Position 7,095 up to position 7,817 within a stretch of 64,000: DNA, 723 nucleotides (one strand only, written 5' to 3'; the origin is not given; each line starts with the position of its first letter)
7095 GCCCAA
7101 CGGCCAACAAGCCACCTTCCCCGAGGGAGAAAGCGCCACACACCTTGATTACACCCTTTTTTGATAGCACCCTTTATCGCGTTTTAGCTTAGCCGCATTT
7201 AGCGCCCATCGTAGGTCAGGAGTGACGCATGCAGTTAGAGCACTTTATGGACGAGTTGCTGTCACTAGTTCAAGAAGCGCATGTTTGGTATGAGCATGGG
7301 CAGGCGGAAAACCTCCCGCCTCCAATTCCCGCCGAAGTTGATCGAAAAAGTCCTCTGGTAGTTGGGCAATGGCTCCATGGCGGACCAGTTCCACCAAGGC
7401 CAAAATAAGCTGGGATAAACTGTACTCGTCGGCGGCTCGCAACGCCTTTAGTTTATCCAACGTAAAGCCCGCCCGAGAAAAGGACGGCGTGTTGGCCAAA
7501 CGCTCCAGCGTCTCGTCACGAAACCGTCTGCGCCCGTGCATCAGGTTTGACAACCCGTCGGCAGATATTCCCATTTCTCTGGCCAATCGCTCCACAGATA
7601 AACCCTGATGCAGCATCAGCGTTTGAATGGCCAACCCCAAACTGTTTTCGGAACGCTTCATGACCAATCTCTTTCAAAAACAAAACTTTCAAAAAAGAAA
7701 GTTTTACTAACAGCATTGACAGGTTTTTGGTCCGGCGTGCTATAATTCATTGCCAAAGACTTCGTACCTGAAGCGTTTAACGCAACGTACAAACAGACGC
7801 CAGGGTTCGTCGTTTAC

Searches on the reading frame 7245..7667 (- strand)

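Call 88: search_protein_families(library=pfam, proteins=[window:7245-7667:-], max_evalue=0.00001)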
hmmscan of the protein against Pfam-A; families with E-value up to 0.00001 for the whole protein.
window:7245-7667:- (140 aa): 2 families
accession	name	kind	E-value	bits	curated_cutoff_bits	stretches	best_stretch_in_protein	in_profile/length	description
PF13560.12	HTH_31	-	1.3e-08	35.5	27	1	10-59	2-52/64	Helix-turn-helix domain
PF01381.28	HTH_3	-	5.8e-07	29.9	23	1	15-60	2-47/55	Helix-turn-helix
